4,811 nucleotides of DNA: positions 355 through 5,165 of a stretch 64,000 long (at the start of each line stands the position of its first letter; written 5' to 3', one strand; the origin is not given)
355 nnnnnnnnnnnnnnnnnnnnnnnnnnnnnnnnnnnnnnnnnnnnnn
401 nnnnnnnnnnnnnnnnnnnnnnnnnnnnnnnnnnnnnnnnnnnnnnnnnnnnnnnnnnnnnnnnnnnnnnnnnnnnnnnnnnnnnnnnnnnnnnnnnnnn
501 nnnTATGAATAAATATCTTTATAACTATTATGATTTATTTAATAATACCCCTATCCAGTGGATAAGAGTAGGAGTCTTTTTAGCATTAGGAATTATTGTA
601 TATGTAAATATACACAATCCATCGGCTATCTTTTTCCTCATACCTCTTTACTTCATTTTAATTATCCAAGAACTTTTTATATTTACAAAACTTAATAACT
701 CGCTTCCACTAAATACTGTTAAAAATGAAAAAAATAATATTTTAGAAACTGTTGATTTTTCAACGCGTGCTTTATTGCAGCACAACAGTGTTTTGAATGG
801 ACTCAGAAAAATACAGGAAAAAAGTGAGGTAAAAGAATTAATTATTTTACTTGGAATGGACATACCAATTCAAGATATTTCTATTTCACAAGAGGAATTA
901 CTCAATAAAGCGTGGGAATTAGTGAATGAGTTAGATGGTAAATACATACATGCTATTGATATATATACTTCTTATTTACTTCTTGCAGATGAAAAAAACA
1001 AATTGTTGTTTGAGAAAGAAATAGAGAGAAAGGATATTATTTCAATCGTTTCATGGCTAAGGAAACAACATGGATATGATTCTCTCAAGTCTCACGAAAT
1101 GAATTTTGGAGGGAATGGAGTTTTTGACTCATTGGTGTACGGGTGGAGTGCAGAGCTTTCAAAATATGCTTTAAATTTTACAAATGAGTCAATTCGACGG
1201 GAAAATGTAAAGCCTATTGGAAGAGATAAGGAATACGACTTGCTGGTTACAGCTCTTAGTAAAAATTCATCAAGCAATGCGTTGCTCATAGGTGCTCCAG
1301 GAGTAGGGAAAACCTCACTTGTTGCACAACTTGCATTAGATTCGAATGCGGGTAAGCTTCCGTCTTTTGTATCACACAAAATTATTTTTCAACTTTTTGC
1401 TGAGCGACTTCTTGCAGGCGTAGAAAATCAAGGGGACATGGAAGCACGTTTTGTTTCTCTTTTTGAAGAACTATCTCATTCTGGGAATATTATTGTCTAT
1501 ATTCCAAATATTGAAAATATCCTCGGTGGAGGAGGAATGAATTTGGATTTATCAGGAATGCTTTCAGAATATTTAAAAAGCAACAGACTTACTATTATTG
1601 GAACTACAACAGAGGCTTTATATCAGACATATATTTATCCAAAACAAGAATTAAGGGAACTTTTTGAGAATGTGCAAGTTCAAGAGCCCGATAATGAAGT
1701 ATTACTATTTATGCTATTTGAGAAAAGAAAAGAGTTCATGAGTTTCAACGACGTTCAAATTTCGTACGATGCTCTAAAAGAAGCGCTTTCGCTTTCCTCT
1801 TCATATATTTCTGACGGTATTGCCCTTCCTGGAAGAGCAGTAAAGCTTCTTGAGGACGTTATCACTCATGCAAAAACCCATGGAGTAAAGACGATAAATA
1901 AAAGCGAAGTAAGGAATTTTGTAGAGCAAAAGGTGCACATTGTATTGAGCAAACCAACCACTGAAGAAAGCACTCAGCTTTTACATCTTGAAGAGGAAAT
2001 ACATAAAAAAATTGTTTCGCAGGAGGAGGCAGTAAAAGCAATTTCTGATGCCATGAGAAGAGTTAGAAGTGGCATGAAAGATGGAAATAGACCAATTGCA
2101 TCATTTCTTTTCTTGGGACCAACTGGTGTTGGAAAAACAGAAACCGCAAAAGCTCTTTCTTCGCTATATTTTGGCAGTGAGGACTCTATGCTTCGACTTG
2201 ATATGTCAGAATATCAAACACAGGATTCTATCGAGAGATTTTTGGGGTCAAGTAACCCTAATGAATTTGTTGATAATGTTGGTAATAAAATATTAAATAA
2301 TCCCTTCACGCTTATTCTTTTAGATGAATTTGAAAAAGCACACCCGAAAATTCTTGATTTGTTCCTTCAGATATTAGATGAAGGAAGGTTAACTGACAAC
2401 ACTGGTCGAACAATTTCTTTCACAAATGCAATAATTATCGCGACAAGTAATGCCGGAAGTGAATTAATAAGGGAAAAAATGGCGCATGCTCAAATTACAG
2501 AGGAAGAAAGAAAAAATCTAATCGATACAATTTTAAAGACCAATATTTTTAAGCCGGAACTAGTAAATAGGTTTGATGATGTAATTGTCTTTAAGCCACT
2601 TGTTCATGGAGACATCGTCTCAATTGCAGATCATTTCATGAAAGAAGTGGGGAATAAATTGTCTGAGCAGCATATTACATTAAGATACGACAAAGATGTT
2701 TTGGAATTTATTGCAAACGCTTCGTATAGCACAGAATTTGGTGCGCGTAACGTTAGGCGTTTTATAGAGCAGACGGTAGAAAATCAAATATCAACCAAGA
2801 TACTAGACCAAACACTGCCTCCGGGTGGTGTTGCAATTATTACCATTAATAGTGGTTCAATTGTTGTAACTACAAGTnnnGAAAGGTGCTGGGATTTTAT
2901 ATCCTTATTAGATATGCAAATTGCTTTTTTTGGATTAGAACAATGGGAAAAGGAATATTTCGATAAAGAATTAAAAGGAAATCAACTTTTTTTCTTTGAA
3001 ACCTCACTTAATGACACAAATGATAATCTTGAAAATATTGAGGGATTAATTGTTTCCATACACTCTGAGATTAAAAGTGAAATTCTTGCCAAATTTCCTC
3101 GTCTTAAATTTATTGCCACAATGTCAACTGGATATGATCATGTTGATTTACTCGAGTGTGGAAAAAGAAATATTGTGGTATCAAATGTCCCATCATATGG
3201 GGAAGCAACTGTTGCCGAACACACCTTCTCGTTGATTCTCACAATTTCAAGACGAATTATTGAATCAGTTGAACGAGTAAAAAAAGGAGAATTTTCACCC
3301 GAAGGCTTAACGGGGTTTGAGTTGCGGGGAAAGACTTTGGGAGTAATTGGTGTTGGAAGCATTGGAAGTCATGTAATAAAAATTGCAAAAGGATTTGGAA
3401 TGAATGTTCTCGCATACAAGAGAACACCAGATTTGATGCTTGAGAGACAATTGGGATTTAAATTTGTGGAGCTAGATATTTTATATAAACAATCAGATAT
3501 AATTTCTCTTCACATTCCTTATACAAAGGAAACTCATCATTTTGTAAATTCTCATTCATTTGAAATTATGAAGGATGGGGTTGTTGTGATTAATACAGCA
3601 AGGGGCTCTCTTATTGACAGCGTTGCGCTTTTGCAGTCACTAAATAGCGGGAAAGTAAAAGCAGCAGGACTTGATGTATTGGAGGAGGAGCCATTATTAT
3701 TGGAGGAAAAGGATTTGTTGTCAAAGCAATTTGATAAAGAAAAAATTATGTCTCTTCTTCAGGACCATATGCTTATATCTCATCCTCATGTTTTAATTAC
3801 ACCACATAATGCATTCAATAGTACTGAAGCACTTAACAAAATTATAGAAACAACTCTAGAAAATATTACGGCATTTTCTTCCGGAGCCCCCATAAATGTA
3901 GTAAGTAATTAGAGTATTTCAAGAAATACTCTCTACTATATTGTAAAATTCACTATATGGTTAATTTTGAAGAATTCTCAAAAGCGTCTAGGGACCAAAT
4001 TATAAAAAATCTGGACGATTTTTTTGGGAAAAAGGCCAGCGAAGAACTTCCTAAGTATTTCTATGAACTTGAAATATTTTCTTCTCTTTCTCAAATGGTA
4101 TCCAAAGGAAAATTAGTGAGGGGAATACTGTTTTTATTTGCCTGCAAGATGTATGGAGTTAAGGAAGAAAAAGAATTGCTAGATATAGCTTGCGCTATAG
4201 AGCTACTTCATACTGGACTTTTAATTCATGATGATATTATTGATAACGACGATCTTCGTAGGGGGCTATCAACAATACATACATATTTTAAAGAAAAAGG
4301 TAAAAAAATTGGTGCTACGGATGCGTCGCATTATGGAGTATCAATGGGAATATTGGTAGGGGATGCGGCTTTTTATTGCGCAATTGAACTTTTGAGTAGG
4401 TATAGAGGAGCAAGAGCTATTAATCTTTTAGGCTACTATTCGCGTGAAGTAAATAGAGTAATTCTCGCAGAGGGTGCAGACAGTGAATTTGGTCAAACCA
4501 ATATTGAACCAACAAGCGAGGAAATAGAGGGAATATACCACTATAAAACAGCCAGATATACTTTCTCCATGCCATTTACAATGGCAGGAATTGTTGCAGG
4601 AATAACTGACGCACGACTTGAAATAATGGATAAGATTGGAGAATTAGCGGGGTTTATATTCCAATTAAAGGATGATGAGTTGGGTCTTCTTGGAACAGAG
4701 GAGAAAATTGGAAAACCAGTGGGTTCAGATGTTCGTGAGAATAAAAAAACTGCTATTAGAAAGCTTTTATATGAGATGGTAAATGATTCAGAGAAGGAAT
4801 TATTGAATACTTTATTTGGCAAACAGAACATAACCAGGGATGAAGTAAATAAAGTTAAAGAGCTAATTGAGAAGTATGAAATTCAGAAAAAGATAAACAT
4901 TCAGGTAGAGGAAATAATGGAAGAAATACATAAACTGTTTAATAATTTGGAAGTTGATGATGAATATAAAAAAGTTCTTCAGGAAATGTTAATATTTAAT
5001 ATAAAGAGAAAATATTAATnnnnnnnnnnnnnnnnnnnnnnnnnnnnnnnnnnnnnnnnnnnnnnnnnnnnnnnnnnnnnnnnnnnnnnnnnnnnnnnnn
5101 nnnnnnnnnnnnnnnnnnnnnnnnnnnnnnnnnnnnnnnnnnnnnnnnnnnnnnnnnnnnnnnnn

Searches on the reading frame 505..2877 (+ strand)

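Call 12: search_protein_families(library=pfam, proteins=[window:505-2877:+], max_evalue=0.001)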
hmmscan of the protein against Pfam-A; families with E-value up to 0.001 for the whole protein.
window:505-2877:+ (791 aa): 18 families
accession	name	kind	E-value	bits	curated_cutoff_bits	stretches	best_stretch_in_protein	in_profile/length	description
PF07724.20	AAA_2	-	8.8e-47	159.7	27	1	529-692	1-165/166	AAA domain (Cdc48 subfamily)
PF10431.15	ClpB_D2-small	-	1.1e-19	70.7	21.9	1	701-776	3-78/81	C-terminal, D2-small domain, of ClpB protein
PF07728.20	AAA_5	-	1.8e-14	54.3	22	1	534-652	2-125/139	AAA domain (dynein-related subfamily)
PF00004.35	AAA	-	5.7e-14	53.1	21.2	2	260-370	2-110/131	ATPase family associated with various cellular activities (AAA)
PF13191.12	AAA_16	-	1.5e-10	42.3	32.6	1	237-305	2-81/167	AAA ATPase domain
PF13401.12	AAA_22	-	3.4e-07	31.1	27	0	535-625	9-109/130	AAA domain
PF20720.3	nSTAND3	-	5.7e-06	26.5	27.2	0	246-279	9-40/155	Novel STAND NTPase 3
PF17871.7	AAA_lid_9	-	7.6e-06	26.2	22.8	1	403-474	8-76/104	AAA lid domain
PF12775.13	AAA_7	-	1.2e-05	25.4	25.8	0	533-580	35-82/181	P-loop containing dynein motor region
PF13479.12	AAA_24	-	2.7e-05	24.6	27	0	534-616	5-80/195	AAA domain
PF05729.18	NACHT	-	3.3e-05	24.2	26.7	0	260-299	4-42/167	NACHT domain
PF13238.12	AAA_18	-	3.4e-05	24.7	29.4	0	537-622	4-82/128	AAA domain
PF05673.19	DUF815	-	6.1e-05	22.7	23.8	0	251-279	48-76/249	Protein of unknown function (DUF815)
PF00158.32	Sigma54_activat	-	0.00012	22.3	20.2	0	514-657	5-151/168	Sigma-54 interaction domain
PF01695.23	IstB_IS21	-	0.00013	22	24.1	0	255-292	91-129/238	IstB-like ATP binding protein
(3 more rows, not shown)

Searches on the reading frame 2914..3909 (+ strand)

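Call 58: search_protein_families(library=pfam, proteins=[window:2914-3909:+], max_evalue=0.00001)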
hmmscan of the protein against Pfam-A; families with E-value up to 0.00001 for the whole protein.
window:2914-3909:+ (332 aa): 2 families
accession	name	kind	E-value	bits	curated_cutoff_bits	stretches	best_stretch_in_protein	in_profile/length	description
PF02826.25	2-Hacid_dh_C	-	1.7e-56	190.9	25.1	1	105-300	1-178/178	D-isomer specific 2-hydroxyacid dehydrogenase, NAD binding domain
PF00389.36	2-Hacid_dh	-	1.7e-28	99.4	24.6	1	9-330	8-133/134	D-isomer specific 2-hydroxyacid dehydrogenase, catalytic domain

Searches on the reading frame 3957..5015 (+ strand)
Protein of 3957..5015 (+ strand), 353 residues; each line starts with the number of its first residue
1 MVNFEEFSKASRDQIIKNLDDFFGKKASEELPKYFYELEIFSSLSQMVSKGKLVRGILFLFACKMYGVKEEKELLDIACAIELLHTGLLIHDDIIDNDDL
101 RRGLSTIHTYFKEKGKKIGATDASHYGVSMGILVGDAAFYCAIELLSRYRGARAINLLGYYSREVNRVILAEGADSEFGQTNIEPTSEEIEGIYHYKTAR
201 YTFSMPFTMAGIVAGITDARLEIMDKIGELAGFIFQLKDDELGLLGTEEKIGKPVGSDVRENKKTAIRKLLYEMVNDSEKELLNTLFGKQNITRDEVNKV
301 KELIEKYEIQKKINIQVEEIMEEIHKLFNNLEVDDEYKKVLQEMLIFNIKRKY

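Call 58: search_protein_families(library=pfam, proteins=[window:3957-5015:+], max_evalue=0.00001)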
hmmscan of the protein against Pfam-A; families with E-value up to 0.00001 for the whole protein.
window:3957-5015:+ (353 aa): 1 family
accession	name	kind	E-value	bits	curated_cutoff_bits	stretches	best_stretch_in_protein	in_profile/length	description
PF00348.22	polyprenyl_synt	-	3.9e-50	170.9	27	1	44-303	8-250/251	Polyprenyl synthetase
